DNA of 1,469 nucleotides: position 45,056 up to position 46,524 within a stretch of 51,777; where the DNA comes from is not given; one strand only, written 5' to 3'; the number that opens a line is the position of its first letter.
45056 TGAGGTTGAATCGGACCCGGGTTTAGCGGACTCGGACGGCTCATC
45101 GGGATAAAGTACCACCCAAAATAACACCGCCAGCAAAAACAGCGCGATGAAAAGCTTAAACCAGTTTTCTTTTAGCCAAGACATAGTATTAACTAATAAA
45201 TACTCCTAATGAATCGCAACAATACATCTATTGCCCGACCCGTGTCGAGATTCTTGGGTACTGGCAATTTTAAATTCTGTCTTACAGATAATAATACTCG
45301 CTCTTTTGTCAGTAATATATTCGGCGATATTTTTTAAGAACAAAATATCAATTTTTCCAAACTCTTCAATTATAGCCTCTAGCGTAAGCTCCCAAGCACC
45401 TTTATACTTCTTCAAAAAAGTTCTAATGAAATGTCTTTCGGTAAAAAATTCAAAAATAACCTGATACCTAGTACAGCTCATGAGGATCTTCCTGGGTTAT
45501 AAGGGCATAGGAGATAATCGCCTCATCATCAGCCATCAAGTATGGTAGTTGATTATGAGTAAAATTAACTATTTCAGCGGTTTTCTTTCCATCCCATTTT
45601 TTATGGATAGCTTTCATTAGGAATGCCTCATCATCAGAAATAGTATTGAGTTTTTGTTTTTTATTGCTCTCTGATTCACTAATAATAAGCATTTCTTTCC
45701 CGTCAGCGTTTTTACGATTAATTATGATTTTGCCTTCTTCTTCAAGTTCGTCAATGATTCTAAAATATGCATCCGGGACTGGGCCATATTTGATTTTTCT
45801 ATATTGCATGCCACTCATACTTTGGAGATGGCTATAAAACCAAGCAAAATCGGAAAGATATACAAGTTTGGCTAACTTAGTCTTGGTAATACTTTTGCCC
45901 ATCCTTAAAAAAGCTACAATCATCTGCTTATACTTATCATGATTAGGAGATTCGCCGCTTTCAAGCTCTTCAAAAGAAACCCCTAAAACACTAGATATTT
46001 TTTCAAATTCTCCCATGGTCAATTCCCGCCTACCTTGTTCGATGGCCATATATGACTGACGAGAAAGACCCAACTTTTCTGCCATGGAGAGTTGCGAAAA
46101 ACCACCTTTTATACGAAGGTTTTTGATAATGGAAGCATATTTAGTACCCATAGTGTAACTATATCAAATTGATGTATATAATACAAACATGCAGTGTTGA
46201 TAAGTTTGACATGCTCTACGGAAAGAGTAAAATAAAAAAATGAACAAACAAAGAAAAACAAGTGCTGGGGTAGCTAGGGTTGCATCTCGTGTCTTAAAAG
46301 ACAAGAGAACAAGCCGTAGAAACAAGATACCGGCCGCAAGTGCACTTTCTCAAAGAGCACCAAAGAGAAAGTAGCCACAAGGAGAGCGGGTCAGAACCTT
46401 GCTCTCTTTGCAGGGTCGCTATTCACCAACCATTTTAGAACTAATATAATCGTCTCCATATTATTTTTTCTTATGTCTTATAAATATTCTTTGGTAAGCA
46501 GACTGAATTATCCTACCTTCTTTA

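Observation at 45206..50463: AT-rich ~5-kb accessory island stacking PanA-type, Fic and RhuM-Doc modules with an orphan EcoRI-like methylase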

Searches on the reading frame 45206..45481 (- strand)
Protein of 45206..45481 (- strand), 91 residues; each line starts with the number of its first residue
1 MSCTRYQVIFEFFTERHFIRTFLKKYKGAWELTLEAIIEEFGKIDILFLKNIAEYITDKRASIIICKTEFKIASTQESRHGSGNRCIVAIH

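Call 3: search_protein_families(library=pfam, proteins=[window:45206-45481:-], max_evalue=0.01)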
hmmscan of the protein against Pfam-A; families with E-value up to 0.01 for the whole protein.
window:45206-45481:- (91 aa): 0 families

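Call 4: search_protein_families(library=padloc, proteins=[window:45206-45481:-], max_evalue=0.01)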
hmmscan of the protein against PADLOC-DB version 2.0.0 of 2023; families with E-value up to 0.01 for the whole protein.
window:45206-45481:- (91 aa): 0 families

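Call 5: search_protein_families(library=ncbifam, proteins=[window:45206-45481:-], max_evalue=0.01)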
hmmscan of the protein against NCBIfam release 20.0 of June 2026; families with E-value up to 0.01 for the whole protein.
window:45206-45481:- (91 aa): 0 families

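Call 19: search_protein_families(library=pfam, proteins=[window:45206-45481:-], max_evalue=10)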
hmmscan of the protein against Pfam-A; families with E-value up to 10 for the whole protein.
window:45206-45481:- (91 aa): 0 families

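Call 20: search_protein_families(library=phrogs, proteins=[window:45206-45481:-], max_evalue=0.1)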
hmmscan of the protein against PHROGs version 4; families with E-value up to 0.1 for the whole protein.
window:45206-45481:- (91 aa): 1 family
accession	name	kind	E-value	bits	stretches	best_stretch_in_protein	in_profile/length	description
phrog_35177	-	unknown function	0.039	14.9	1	6-63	13-70/120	-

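Call 22: search_solved_structures(query=window:45206-45481:-, max_evalue=10)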
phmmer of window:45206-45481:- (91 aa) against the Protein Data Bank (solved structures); distinct sequences matched with E-value up to 10: 1.
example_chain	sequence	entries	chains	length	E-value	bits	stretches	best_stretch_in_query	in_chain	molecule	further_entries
9y6s_6U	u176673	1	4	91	0.47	14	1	15-68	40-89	Dynein light chain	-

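Call 33: find_homologous_proteins(query=window:45206-45481:-, max_evalue=0.01)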
Query window:45206-45481:- (91 aa): 570 proteins with E <= 0.01 among 571 candidates; the best 120 are listed.
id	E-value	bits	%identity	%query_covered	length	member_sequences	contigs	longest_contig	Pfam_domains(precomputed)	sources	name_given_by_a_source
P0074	6.6e-47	175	89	100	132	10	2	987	-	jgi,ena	-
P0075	3.6e-41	156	79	100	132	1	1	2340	-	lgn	-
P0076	1.5e-40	154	79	100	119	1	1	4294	-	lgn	-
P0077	3.2e-40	153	76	100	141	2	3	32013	-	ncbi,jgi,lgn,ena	-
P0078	9.5e-40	152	76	100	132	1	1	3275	-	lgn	-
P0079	1.0e-39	152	75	100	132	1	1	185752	-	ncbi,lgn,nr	ncbi:MAG: hypothetical protein Q7S11_03060 [bacterium]|nr:hypothetical protein [bacterium]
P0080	1.3e-39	151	77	100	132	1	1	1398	-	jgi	-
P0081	2.2e-39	151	77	100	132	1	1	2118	-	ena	-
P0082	2.5e-39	151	76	100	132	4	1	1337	-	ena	-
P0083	2.6e-39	151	76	100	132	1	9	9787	-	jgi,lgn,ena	-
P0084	5.7e-39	149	76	99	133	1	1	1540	-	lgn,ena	-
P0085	7.1e-39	149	75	100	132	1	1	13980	-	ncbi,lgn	-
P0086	7.8e-39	149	75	100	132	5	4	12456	-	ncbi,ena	ncbi:MAG: hypothetical protein AAB661_00675 [Patescibacteria group bacterium]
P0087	1.1e-38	149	75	100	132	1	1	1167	-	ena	-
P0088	1.5e-38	148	75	100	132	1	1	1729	-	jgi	-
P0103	4.2e-37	143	74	99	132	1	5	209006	-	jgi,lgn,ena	jgi:hypothetical protein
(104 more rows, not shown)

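Call 38: search_solved_structures(query=A3, max_evalue=10)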
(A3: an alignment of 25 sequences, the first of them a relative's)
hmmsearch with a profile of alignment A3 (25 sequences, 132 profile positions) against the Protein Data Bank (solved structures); distinct sequences matched with E-value up to 10: 0.

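Call 39: search_protein_families(library=pfam, alignment_id=A3, max_evalue=1)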
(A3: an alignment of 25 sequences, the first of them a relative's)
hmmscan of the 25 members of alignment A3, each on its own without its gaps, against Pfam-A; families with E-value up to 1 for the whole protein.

A. member 1, P0074 (132 aa): 0 families

B. families by the number of members that match (of 25 scanned): 8 families
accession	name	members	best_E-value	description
PF06925.17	MGDG_synth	1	0.027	Monogalactosyldiacylglycerol (MGDG) synthase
PF22319.1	DUF6972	1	0.033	Domain of unknown function (DUF6972)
PF03407.22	Nucleotid_trans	1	0.035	Nucleotide-diphospho-sugar transferase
PF21328.3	Gp44_lid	1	0.095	Sliding-clamp-loader large subunit, AAA+ ATPase lid domain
PF03432.20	Relaxase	1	0.1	MobA/VirD2-like, nuclease domain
PF08353.15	MurT_C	1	0.14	MurT ligase C-terminal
PF01281.25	Ribosomal_L9_N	1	0.23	Ribosomal protein L9, N-terminal domain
PF08979.16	DUF1894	1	0.32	Domain of unknown function (DUF1894)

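Call 40: find_encoding_contigs(protein=P0103, flank=4000, max_places=3)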
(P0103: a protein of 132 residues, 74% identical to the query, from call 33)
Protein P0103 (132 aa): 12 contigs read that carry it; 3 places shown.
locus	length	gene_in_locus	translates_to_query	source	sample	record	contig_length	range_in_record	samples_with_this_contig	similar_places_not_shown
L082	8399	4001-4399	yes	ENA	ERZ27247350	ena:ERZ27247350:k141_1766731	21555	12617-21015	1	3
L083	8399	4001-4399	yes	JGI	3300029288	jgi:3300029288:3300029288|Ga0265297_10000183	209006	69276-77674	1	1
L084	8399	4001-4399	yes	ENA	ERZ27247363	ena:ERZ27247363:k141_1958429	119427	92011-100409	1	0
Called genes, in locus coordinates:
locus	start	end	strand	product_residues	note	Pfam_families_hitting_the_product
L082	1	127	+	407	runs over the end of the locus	PF01420:Methylase_S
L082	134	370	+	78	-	-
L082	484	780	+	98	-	-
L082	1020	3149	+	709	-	PF03235:GmrSD_N, PF04326:SLFN_AlbA_2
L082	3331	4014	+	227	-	PF12844:HTH_19, PF13560:HTH_31, PF24250:HVO_2718 (faint), PF01381:HTH_3, PF13443:HTH_26 (weak), PF13274:SocA_Panacea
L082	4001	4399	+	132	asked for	-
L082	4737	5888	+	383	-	PF13784:Fic_N, PF02661:Fic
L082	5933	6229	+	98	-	PF04703:FaeA (weak), PF08279:HTH_11 (weak), PF13412:HTH_24, PF08220:HTH_DeoR (weak)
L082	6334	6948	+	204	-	PF01966:HD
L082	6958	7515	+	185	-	-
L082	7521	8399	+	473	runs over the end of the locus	?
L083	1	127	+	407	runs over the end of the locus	PF01420:Methylase_S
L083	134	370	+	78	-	-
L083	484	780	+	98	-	-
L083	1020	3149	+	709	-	PF03235:GmrSD_N, PF04326:SLFN_AlbA_2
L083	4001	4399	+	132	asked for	-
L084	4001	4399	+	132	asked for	-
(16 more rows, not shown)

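Call 41: find_encoding_contigs(protein=P0074, flank=4000, max_places=3)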
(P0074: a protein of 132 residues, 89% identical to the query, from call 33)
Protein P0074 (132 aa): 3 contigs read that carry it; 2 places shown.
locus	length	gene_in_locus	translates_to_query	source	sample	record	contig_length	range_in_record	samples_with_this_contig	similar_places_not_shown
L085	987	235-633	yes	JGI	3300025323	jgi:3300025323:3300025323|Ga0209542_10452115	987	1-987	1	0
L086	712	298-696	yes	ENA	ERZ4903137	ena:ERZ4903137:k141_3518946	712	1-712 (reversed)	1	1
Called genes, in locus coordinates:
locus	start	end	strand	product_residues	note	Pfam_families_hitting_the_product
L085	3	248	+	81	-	?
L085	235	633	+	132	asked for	-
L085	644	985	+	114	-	?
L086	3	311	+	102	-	?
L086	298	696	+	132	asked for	-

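Call 44: predict_structure(alignment_id=A3)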
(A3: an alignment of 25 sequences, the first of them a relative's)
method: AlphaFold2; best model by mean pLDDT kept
length: 132 residues; sequences in the alignment: 25
mean_pLDDT: 84.5   pTM: 0.81
mean pLDDT of the five models: 84.5, 84.4, 81.0, 77.3, 77.0
residues with pLDDT >= 90: 53; 70-90: 62; 50-70: 17; < 50: 0
segments of 3 or more residues with pLDDT < 50: none
pLDDT, mean of each block of 10 residues (from residue 1): 82 74 76 87 87 88 92 68 87 95 82 88 92 90
secondary structure, 60 per line:
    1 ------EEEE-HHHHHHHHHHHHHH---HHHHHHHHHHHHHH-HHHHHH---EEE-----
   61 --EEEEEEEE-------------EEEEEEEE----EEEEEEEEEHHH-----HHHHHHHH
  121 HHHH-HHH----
elements in order: E7-10 H12-25 H29-42 H44-49 E53-55 E63-70 E84-91 E96-104 H113-124

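Call 50: fold_search(model_id=the predicted structure, library=pdb)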
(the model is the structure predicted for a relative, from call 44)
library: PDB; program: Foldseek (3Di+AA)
matches with E <= 10: 610; with E <= 0.001: 0
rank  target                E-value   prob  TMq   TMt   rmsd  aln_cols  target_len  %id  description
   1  1wmi_A                1.7e-03  1.00  0.50  0.70   3.6       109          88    9  Crystal structure of archaeal RelE-RelB complex from Pyrococcus horikoshii OT3 (released 2005-03-15)
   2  4fxh_B                5.3e-03  0.98  0.39  0.51   6.7       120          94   18  Crystal structure of the isolated E. coli RelE toxin, P212121 form (released 2012-08-29)
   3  2khe_MODEL_1_A        6.1e-03  1.00  0.45  0.63   5.2       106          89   17  Solution Structure of the Bacterial Toxin Rele from Thermus Thermophilus HB8 (released 2010-03-31)
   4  3g5o_B                7.8e-03  1.00  0.45  0.68   4.1       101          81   18  The crystal structure of the toxin-antitoxin complex RelBE2 (Rv2865-2866) from Mycobacterium tuberculosis (released 2009-04-14)
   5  3g5o_C                9.5e-03  0.99  0.41  0.58   5.3       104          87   18  The crystal structure of the toxin-antitoxin complex RelBE2 (Rv2865-2866) from Mycobacterium tuberculosis (released 2009-04-14)
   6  9w3a_C                1.1e-02  0.91  0.39  0.44   6.0       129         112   13  Crystal structure of PfiAT toxin-antitoxin complex (released 2026-02-11)
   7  9g12_B                1.2e-02  0.99  0.41  0.60   5.6       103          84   12  Mycobacterium tuberculosis RelBE1 toxin-antitoxin system; rv1247c (relB1 antitoxin), rv1246c (relE1 toxin) (released 2025-12-17)
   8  9w3a_D                1.2e-02  0.93  0.40  0.45   5.8       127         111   12  Crystal structure of PfiAT toxin-antitoxin complex (released 2026-02-11)
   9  9w3a_A                1.2e-02  0.93  0.41  0.46   6.0       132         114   14  Crystal structure of PfiAT toxin-antitoxin complex (released 2026-02-11)
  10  8a0x_D                1.3e-02  0.97  0.43  0.50   5.5       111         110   14  Crystal structure of the HigB2-HigA2 tetramer in complex with operator DNA (released 2023-05-03)
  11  9w3a_B                2.0e-02  0.89  0.40  0.46   6.3       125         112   16  Crystal structure of PfiAT toxin-antitoxin complex (released 2026-02-11)
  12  9lew_B                3.0e-02  0.98  0.47  0.64   4.7       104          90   12  The crystal structure of DinJ-YafQ complex from Vibrio cholerae (released 2025-07-30)
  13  8a0x_C                3.9e-02  0.72  0.36  0.42   6.6       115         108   15  Crystal structure of the HigB2-HigA2 tetramer in complex with operator DNA (released 2023-05-03)
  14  5ycl_B                4.4e-02  0.96  0.44  0.56   3.7       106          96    8  Crystal structure of HigBA complex from Shigella flexneri (released 2018-09-19)
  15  2otr_MODEL_1_A        5.3e-02  0.96  0.47  0.64   4.0       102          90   10  Solution Structure of Conserved Hypothetical Protein HP0892 from Helicobacter pylori (released 2007-12-18)
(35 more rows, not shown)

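Call 104: search_protein_families(library=padloc, proteins=[P0074], max_evalue=0.001)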
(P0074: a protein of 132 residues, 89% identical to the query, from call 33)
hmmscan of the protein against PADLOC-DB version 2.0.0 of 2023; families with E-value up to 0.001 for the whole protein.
P0074 (132 aa): 0 families

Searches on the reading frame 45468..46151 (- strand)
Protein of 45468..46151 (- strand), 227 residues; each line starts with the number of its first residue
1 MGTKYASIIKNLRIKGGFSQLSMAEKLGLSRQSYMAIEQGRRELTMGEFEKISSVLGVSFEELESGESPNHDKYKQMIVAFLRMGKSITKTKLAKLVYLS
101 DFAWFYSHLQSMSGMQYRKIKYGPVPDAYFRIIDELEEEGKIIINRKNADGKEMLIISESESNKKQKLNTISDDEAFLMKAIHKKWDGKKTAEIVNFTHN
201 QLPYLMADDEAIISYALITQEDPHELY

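Call 3: search_protein_families(library=pfam, proteins=[window:45468-46151:-], max_evalue=0.01)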
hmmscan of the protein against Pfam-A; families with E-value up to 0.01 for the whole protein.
window:45468-46151:- (227 aa): 6 families
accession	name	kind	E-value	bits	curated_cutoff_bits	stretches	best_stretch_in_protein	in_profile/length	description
PF01381.28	HTH_3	-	5.8e-13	49.1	23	1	9-63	1-55/55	Helix-turn-helix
PF13274.11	SocA_Panacea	-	3.8e-12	47.5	25.7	1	93-202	1-110/113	Antitoxin SocA-like, Panacea domain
PF12844.13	HTH_19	-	1.4e-08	34.9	30.2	1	9-63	4-58/64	Helix-turn-helix domain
PF13560.12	HTH_31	-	5.3e-06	27.1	27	1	10-64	7-62/64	Helix-turn-helix domain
PF13443.12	HTH_26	-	6e-05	23.7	22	1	9-63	2-57/63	Cro/C1-type HTH DNA-binding domain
PF18121.7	TFA2_Winged_2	-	0.0059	16.7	26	0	112-154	15-55/60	TFA2 Winged helix domain 2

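Call 4: search_protein_families(library=padloc, proteins=[window:45468-46151:-], max_evalue=0.01)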
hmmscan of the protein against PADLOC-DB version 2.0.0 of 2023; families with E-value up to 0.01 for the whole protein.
window:45468-46151:- (227 aa): 13 families
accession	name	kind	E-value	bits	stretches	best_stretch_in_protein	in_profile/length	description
PDLC03665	Control_protein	-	7.6e-11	40.1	1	5-63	9-68/77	control protein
PDLC04775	PDC-M69A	-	5.8e-09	34.5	1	7-83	11-83/113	-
PDLC02926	HTH_VI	-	8.1e-09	33.6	1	6-63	3-60/92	-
PDLC04142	capH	-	1.2e-05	24.3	1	8-95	10-90/103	capH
PDLC03952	RmrA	-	0.00013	18.9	1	9-99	27-115/395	-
PDLC03668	Control_protein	-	0.00046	18.7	1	4-59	8-63/79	control protein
PDLC03945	RmrA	-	0.00074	16.8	1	8-121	6-120/394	-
PDLC02990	DarG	-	0.00077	17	1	71-173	161-258/329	-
PDLC03954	RmrA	-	0.00085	16.3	1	9-110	15-113/380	-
PDLC03951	RmrA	-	0.003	14.6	1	9-99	13-99/400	-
PDLC03947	RmrA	-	0.0054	13.6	1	9-91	16-94/383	-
PDLC03664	Control_protein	-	0.006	15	0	4-62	13-71/74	control protein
PDLC03666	Control_protein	-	0.0086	14.5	0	6-62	8-64/77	control protein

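Call 5: search_protein_families(library=ncbifam, proteins=[window:45468-46151:-], max_evalue=0.01)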
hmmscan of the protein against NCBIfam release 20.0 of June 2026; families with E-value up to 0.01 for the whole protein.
window:45468-46151:- (227 aa): 9 families
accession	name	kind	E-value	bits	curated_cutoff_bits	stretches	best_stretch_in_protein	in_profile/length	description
NF041951.1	phage_RstR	subfamily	9.5e-09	35.5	80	1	6-77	4-74/108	RstR family transcriptional repressor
TIGR03070.1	couple_hipB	subfamily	4.9e-08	32.8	71.65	1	6-58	4-56/58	type II toxin-antitoxin system Y4mF family antitoxin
NF047948.1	male_kill_WMK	equivalog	2.2e-07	30.6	300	1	6-99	7-105/300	WO male-killing family protein Wmk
NF038139.1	Reg_Aceta_RamB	equivalog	0.00012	20.9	700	1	7-60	5-58/465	acetate metabolism transcriptional regulator RamB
NF048014.1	antitoxin_DarG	equivalog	0.00055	19.3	250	1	69-183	164-277/338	type II toxin-antitoxin system antitoxin DNA ADP-ribosyl glycohydrolase DarG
TIGR02147.1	Fsuc_second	paralog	0.00089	18.8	50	1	16-60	26-77/272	TIGR02147 family protein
NF052239.1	antitox_spr1629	equivalog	0.00093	18.4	335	1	8-156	6-154/377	spr1629 family repressor/antitoxin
NF007408.0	PRK09943.1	equivalog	0.0017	18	211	1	9-73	12-75/185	HTH-type transcriptional regulator PuuR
TIGR00270.2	TIGR00270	equivalog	0.0051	16.6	110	1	4-70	75-141/159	multiprotein bridging factor aMBF1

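Call 20: search_protein_families(library=phrogs, proteins=[window:45468-46151:-], max_evalue=0.1)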
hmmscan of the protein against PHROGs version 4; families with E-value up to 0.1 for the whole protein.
window:45468-46151:- (227 aa): 21 families
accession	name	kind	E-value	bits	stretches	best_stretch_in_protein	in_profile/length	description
phrog_1281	-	unknown function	8.6e-12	46.1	1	84-215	25-143/195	-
phrog_8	-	transcription regulation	8.2e-10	39.6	1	8-118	80-224/346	transcriptional regulator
phrog_3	-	transcription regulation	1.7e-09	38.9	1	4-202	88-285/430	transcriptional repressor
phrog_2328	-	transcription regulation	4.6e-08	33.9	1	13-71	24-82/128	transcriptional repressor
phrog_7241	-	transcription regulation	2.8e-06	28.4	1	7-63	64-120/122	transcriptional regulator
phrog_2439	-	transcription regulation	4.4e-06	26.8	1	7-91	10-89/367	transcriptional regulator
phrog_955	-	DNA, RNA and nucleotide metabolism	6.2e-06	27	1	8-54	28-74/142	HTH DNA binding protein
phrog_14939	-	unknown function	1.2e-05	25.7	1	81-215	15-145/313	-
phrog_2967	-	transcription regulation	1.6e-05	25.6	1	5-80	11-85/225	transcriptional regulator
phrog_10390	-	unknown function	3.8e-05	24.4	1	76-219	152-288/299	-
phrog_4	-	transcription regulation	0.00011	22.3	1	7-73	139-201/400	transcriptional repressor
phrog_5823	-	transcription regulation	0.00012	22.3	1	7-75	9-78/404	transcriptional regulator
phrog_1373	-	transcription regulation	0.0012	19.8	1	9-78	68-138/166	transcriptional regulator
phrog_6962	-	unknown function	0.0015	19.8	1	8-43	5-40/73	-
phrog_4583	-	transcription regulation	0.0038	18.2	1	7-63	13-69/81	transcriptional repressor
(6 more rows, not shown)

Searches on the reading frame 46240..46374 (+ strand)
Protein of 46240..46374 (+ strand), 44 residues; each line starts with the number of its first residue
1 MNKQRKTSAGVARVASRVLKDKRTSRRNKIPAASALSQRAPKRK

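Call 3: search_protein_families(library=pfam, proteins=[window:46240-46374:+], max_evalue=0.01)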
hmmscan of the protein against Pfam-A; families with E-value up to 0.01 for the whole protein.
window:46240-46374:+ (44 aa): 0 families

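Call 4: search_protein_families(library=padloc, proteins=[window:46240-46374:+], max_evalue=0.01)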
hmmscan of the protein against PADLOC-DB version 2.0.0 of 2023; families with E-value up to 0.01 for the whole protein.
window:46240-46374:+ (44 aa): 0 families

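Call 5: search_protein_families(library=ncbifam, proteins=[window:46240-46374:+], max_evalue=0.01)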
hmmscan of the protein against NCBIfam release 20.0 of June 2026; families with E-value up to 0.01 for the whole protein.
window:46240-46374:+ (44 aa): 0 families

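Call 19: search_protein_families(library=pfam, proteins=[window:46240-46374:+], max_evalue=10)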
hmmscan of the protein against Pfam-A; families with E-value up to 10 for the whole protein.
window:46240-46374:+ (44 aa): 0 families

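Call 20: search_protein_families(library=phrogs, proteins=[window:46240-46374:+], max_evalue=0.1)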
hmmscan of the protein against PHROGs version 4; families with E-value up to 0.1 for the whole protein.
window:46240-46374:+ (44 aa): 1 family
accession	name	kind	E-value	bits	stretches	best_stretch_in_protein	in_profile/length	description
phrog_5079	-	unknown function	1.7e-11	45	1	4-44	8-48/49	-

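Call 94: search_dna_similar(query=window:46240-46374:+, collection=phages, mode=protein, max_evalue=0.001, max_rows=12)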
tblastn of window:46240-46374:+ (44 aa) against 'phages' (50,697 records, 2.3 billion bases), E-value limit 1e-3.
No match.
